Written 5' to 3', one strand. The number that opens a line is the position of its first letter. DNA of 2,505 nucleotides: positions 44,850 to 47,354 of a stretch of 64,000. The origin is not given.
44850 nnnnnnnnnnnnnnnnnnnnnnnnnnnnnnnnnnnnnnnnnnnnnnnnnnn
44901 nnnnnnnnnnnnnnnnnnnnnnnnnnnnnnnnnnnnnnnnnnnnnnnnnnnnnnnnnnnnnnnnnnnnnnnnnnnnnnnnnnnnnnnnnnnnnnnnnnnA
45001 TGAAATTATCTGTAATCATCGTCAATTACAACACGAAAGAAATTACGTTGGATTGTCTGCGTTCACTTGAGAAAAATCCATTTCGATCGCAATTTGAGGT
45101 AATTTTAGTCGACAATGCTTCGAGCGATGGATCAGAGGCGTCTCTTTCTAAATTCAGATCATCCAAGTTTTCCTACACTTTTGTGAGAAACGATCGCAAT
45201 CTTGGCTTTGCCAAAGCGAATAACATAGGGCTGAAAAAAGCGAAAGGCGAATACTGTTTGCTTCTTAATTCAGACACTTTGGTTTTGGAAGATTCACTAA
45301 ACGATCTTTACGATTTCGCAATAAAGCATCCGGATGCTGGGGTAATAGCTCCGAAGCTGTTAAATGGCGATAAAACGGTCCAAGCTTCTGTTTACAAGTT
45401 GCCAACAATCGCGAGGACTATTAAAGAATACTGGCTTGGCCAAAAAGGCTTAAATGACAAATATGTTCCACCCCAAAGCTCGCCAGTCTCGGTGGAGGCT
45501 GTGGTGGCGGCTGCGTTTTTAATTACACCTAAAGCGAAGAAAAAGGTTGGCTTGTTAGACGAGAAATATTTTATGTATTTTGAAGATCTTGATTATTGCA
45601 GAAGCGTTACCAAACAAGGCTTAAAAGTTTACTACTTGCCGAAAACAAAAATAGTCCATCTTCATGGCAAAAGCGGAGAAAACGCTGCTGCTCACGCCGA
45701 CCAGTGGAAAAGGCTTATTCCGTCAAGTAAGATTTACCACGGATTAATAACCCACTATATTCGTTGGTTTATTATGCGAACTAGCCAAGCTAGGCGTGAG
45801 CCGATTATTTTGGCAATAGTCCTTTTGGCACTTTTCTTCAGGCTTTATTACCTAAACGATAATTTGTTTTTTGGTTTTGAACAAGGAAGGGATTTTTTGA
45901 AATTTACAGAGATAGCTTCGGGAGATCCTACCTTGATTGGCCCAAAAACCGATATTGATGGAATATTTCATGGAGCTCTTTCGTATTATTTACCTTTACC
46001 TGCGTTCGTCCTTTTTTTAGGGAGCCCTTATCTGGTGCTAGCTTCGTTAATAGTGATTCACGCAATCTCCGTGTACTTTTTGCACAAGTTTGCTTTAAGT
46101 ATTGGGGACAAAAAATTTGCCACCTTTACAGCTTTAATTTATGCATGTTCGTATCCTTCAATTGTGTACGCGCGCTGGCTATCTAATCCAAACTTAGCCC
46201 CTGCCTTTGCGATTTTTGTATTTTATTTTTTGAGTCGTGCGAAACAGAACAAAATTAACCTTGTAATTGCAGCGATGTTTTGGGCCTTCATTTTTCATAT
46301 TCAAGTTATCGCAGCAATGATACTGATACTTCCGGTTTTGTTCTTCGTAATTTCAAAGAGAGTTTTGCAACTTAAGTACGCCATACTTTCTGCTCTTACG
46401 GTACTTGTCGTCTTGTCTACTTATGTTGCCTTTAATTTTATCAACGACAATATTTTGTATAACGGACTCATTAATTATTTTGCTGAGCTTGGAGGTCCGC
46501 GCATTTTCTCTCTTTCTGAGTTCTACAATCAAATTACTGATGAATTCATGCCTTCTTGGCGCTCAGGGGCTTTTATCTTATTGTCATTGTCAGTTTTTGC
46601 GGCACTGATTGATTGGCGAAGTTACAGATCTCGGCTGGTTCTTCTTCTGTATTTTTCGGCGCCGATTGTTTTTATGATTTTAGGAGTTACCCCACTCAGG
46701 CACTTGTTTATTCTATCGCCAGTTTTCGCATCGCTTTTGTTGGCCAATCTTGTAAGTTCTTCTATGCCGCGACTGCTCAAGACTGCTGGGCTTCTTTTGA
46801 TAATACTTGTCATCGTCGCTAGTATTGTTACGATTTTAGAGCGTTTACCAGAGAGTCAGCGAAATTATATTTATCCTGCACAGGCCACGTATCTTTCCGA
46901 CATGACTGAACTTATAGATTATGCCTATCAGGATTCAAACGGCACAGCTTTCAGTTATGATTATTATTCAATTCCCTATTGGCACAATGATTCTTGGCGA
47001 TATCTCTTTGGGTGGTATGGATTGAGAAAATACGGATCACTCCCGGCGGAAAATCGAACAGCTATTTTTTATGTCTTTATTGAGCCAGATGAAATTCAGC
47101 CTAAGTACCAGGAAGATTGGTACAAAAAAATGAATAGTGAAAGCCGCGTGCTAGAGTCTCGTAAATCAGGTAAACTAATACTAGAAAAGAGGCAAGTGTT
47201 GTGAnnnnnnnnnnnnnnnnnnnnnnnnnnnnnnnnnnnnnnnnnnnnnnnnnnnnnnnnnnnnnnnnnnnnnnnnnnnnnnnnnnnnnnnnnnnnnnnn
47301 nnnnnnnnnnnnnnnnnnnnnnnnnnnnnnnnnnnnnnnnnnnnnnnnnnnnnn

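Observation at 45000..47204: Single-gene fusion of a soluble GT2 to a polytopic PMT-like GT-C domain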

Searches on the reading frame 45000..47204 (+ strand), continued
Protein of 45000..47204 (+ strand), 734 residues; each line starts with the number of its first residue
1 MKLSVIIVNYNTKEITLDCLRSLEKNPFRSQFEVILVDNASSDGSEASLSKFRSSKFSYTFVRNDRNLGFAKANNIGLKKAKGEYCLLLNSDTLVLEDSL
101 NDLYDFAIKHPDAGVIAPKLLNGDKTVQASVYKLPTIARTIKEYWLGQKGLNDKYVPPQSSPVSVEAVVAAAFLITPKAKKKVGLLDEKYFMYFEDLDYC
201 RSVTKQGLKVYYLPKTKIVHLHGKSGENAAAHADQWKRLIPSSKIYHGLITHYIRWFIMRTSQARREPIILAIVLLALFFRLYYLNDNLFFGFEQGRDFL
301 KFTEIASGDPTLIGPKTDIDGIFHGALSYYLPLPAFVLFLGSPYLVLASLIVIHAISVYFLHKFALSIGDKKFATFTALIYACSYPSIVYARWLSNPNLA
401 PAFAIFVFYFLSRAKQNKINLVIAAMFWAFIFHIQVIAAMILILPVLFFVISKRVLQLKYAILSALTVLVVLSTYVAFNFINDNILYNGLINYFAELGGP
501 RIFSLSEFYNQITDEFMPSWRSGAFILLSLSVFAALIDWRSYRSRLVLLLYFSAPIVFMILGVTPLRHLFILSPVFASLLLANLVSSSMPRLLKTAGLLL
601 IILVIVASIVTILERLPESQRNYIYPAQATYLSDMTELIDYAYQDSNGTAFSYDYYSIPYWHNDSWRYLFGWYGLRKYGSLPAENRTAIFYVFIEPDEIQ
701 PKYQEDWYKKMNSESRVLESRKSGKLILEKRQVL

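Call 70: find_encoding_contigs(protein=P0117, flank=6000, max_places=1)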
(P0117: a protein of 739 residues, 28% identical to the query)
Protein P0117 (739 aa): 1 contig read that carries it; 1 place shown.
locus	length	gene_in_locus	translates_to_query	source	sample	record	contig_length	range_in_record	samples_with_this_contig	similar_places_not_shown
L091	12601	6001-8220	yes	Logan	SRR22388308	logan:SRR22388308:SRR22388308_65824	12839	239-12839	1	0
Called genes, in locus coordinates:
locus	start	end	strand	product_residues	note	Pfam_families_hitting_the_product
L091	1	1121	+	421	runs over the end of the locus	PF01943:Polysacc_synt, PF13440:Polysacc_synt_3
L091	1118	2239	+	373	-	PF13692:Glyco_trans_1_4, PF13524:Glyco_trans_1_2, PF00534:Glycos_transf_1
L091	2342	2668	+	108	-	PF06052:3-HAO (weak)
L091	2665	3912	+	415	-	PF08421:Methyltransf_13, PF13489:Methyltransf_23, PF08241:Methyltransf_11 (weak), PF08242:Methyltransf_12, PF08484:Methyltransf_14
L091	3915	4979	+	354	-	PF01073:3Beta_HSD, PF01370:Epimerase, PF02719:Polysacc_synt_2 (weak), PF07993:NAD_binding_4, PF16363:GDP_Man_Dehyd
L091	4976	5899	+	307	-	PF01408:GFO_IDH_MocA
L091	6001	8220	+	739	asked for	PF00535:Glycos_transf_2, PF10111:Glyco_tranf_2_2 (weak), PF13641:Glyco_tranf_2_3 (weak), PF13231:PMT_2 (weak)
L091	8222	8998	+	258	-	PF00535:Glycos_transf_2, PF10111:Glyco_tranf_2_2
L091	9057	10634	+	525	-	PF13231:PMT_2 (weak)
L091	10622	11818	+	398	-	PF04932:Wzy_C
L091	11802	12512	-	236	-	PF19077:Big_13 (faint), PF09136:Glucodextran_B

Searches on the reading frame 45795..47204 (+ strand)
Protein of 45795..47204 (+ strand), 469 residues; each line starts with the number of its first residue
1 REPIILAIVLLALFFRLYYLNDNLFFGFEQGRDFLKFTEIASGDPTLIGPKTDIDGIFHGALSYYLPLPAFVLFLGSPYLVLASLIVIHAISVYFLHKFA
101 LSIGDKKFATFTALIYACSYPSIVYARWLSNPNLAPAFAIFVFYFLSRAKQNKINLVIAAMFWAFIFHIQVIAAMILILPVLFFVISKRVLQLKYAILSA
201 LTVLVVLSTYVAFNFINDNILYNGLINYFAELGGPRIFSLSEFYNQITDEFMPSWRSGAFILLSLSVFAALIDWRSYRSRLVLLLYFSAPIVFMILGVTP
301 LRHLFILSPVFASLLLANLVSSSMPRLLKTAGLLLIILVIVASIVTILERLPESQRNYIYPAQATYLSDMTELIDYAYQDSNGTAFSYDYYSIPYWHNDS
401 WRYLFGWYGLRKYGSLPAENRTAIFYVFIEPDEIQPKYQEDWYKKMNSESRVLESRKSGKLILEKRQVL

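Call 6: search_protein_families(library=ncbifam, proteins=[window:45795-47204:+], max_evalue=1)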
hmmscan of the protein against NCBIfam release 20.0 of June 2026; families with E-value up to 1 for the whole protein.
window:45795-47204:+ (469 aa): 0 families

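Call 8: search_protein_families(library=pfam, proteins=[window:45795-47204:+], max_evalue=10)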
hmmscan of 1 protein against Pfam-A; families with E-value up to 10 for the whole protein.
window:45795-47204:+ (469 aa): 0 families
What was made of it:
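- On GT-C fold glycosyltransferases (PMT_2/ArnT-like): The window sequence itself has no hit even at E 10 (call 8).
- Checked: The C-terminal 469 aa gives no Pfam or NCBIfam hit on its own (calls 6, 8).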

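Call 17: search_solved_structures(query=A1, max_evalue=1)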
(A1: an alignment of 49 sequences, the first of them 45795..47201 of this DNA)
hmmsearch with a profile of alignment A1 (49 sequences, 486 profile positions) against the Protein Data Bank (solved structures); distinct sequences matched with E-value up to 1: 0.
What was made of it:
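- Closest known: ArnC/ArnT. Different: There is no sequence-level hit to any solved GT-C (call 17).
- Tried and rejected: A profile of the C-domain family against PDB sequences found nothing (call 17), so GT-C identity had to come from paralogues, family Pfam hits and fold search.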

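Call 19: search_protein_families(library=pfam, alignment_id=A1, max_evalue=0.01)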
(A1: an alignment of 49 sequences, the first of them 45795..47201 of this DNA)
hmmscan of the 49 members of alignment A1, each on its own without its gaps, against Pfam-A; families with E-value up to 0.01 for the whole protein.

A. member 1, window:45795-47201:+ (469 aa): 0 families

B. families by the number of members that match (of 49 scanned): 6 families
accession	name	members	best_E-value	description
PF13231.12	PMT_2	42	4.7e-17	Dolichyl-phosphate-mannose-protein mannosyltransferase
PF14897.12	EpsG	2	0.0011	EpsG family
PF21584.2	2L_N_poxvirus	2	0.0037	Poxvirus, 2L, N-terminal domain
PF11992.13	TgpA_N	1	2.4e-07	TgpA N-terminal domain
PF02366.24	PMT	1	2.8e-05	Dolichyl-phosphate-mannose-protein mannosyltransferase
PF15940.10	YjcB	1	0.002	Family of unknown function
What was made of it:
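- Closest known: ArnC/ArnT. Same: The family hits Pfam PMT_2 (call 19).
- Checked: 42 of 49 members of the aligned family, which includes two in-window paralogues, hit PMT_2 (call 19).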

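Call 27: find_related_loci(query=A1, collection=genome_contigs, flank=6000)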
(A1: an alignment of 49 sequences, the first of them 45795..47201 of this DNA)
Query A1 (469 aa) in genome_contigs; peptide patterns used: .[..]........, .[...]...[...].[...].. (x = any residue, [..] = any of these).
144 stretches matched a pattern; 120 encode a relative of the query (tblastn E <= 1e-3); the best 80 are kept; 80 distinct loci.
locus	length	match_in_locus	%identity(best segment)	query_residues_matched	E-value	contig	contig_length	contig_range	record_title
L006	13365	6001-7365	58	14-466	1e-173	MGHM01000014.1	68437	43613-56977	MAG: Candidatus Woesebacteria bacterium RIFCSPLOWO2_01_FULL_44_24b rifcsplowo2_01_scaffold_319, whole genome shotgun seq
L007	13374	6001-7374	37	5-467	3e-93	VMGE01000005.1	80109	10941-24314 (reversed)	MAG: Microgenomates group bacterium Gr01-1014_5 G01um10145_scaffold_139, whole genome shotgun sequence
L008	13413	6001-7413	37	1-465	2e-84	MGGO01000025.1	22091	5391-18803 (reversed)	MAG: Candidatus Woesebacteria bacterium RIFCSPHIGHO2_01_FULL_44_10 rifcsphigho2_01_scaffold_6869, whole genome shotgun s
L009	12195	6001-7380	36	16-466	1e-74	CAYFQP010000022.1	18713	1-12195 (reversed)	MAG TPA_asm: uncultured Gammaproteobacteria bacterium isolate ERP108616_co1_137 genome assembly, contig: k119_615681, wh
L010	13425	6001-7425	33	5-466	2e-55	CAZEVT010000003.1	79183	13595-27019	MAG TPA_asm: uncultured Gammaproteobacteria bacterium isolate SRP119689_co1_156 genome assembly, contig: NODE_311_length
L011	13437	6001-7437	29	4-469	2e-55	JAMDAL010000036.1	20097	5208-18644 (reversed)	MAG: Patescibacteria group bacterium isolate FK_Sedi_B_Bin.260 NODE_9338_length_20097_cov_5.09239, whole genome shotgun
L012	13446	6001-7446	30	3-465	1e-55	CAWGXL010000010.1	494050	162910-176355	MAG: uncultured bacterium isolate MFD09206.bin.2.20 genome assembly, contig: contig_853, whole genome shotgun sequence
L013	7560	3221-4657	31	4-465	8e-53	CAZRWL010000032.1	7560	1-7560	MAG TPA_asm: uncultured Gammaproteobacteria bacterium isolate SRP269290_co1_1073 genome assembly, contig: NODE_16536_len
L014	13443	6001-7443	29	4-467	6e-50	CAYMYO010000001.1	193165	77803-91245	MAG TPA_asm: uncultured Gammaproteobacteria bacterium isolate SRP302447_co1_58 genome assembly, contig: NODE_264_length_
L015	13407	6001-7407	30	16-468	6e-49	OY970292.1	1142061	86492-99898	MAG: Candidatus Levybacteria bacterium isolate MFD01916.bin.c.8 genome assembly, chromosome: 1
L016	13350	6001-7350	29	4-445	7e-49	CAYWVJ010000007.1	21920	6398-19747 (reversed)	MAG TPA_asm: uncultured Gammaproteobacteria bacterium isolate SRP093762_co1_96 genome assembly, contig: NODE_1448_length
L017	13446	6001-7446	30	4-467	4e-48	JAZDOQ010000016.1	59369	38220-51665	MAG: Candidatus Gottesmanbacteria bacterium isolate MEGAHIT-group-0.784 k141_2556453, whole genome shotgun sequence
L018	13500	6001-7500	28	5-467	4e-47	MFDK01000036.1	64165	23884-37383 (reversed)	MAG: Candidatus Daviesbacteria bacterium RIFCSPLOWO2_01_FULL_37_10 rifcsplowo2_01_scaffold_583, whole genome shotgun seq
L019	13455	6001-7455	29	1-468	1e-46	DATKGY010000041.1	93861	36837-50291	MAG TPA_asm: Patescibacteria group bacterium isolate SMAG_U14563 k141_66149, whole genome shotgun sequence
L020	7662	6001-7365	29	16-455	7e-46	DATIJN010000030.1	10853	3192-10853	MAG TPA_asm: Candidatus Saccharimonadales bacterium isolate SMAG_U15692 k141_307969, whole genome shotgun sequence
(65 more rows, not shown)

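Call 49: predict_structure(alignment_id=A1)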
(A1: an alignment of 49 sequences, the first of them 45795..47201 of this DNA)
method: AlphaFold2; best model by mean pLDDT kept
length: 469 residues; sequences in the alignment: 49
mean_pLDDT: 93.2   pTM: 0.93
mean pLDDT of the five models: 93.2, 92.9, 92.9, 92.4, 92.1
residues with pLDDT >= 90: 382; 70-90: 77; 50-70: 10; < 50: 0
segments of 3 or more residues with pLDDT < 50: none
pLDDT, mean of each block of 10 residues (from residue 1): 93 96 91 97 96 89 96 97 98 98 96 98 93 95 98 97 97 96 95 96 96 94 90 79 95 95 95 94 97 90 95 96 84 93 94 76 83 97 93 79 97 95 94 81 92 95 96
secondary structure, 60 per line:
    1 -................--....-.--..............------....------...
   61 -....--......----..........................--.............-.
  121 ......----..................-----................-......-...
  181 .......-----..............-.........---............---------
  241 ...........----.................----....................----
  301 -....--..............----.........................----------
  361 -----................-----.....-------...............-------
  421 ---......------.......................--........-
elements in order: H2-17 H20-23 H28-41 E48-51 E58-60 H62-65 H68-73 H78-103 H106-118 H120-126 H131-148 H154-169 H171-176 H178-187 H193-206 H208-216 H220-231 H241-251 H256-272 H277-296 H302-305 H308-321 H326-350 H367-381 E387-391 H399-413 E424-429 H436-449 E450-458 E461-468

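Call 51: fold_search(model_id=the predicted structure, library=pdb)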
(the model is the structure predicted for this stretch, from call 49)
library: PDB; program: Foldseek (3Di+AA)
matches with E <= 10: 237; with E <= 0.001: 20
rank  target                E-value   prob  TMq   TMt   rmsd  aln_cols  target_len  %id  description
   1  9s6t_A                3.1e-07  1.00  0.64  0.63   6.1       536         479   13  Ternary cryo-EM structure of chicken ALG12 with Dol25-PP-GlcNAc2Man7, Dol25-P-Man, and Fab (released 2026-03-18)
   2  7oci_F                2.2e-06  1.00  0.49  0.38  11.7       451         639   14  Cryo-EM structure of yeast Ost6p containing oligosaccharyltransferase complex (released 2022-02-16)
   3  5f15                  6.5e-06  1.00  0.62  0.55   9.8       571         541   11  Crystal Structure of ArnT from Cupriavidus metallidurans bound to Undecaprenyl phosphate (released 2016-02-17)
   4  6c26_A                6.8e-06  1.00  0.50  0.38  11.4       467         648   14  The Cryo-EM structure of a eukaryotic oligosaccharyl transferase complex (released 2018-01-31)
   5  8age_A                1.1e-05  1.00  0.48  0.37  10.7       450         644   14  Structure of yeast oligosaccharylransferase complex with acceptor peptide bound (released 2022-12-07)
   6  6ezn_F                2.0e-05  1.00  0.50  0.38   9.3       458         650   14  Cryo-EM structure of the yeast oligosaccharyltransferase (OST) complex (released 2018-01-17)
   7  5ezm                  2.9e-05  1.00  0.59  0.53  10.3       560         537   11  Crystal Structure of ArnT from Cupriavidus metallidurans in the apo state (released 2016-02-17)
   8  8agb_A                4.8e-05  1.00  0.47  0.36  11.8       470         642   14  Structure of yeast oligosaccharylransferase complex with lipid-linked oligosaccharide bound (released 2022-12-07)
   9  6ftg_5                8.5e-05  1.00  0.53  0.41  12.6       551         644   13  Subtomogram average of OST-containing ribosome-translocon complexes from canine rough microsomal membranes (released 2018-03-21)
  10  8pn9_A                1.0e-04  1.00  0.49  0.38  11.3       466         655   11  Structure of human oligosaccharyltransferase OST-A complex bound to NGI-1 (released 2024-05-08)
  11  6s7o_A                2.0e-04  1.00  0.50  0.37  11.7       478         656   12  Cryo-EM structure of human oligosaccharyltransferase complex OST-A (released 2019-12-18)
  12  3waj                  3.2e-04  1.00  0.50  0.32  11.2       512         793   11  Crystal structure of the Archaeoglobus fulgidus oligosaccharyltransferase (O29867_ARCFU) complex with Zn and sulfate (released 2013-10-30)
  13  8b6l_I                4.8e-04  1.00  0.47  0.34  12.2       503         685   11  Subtomogram average of the human Sec61-TRAP-OSTA-translocon (released 2022-12-07)
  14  9i5k_A                5.7e-04  1.00  0.54  0.52   6.8       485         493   10  Structure of the Chaetomium thermophilum Pmt4 homodimer (C2 symmetry) (released 2025-12-24)
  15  7e9s_A                5.7e-04  1.00  0.40  0.25  11.3       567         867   12  Archaeal oligosaccharyltransferase AglB from Archaeoglobus fulgidus in complex with an inhibitory peptide and a dolich (released 2021-09-08)
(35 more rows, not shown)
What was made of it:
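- On GT-C fold glycosyltransferases (PMT_2/ArnT-like): AftB follows at E 2.7e-3 (call 51).
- Closest known: ArnC/ArnT. Same: ArnT is the best bacterial structural match of the C-domain (TM-score 0.62, call 51).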
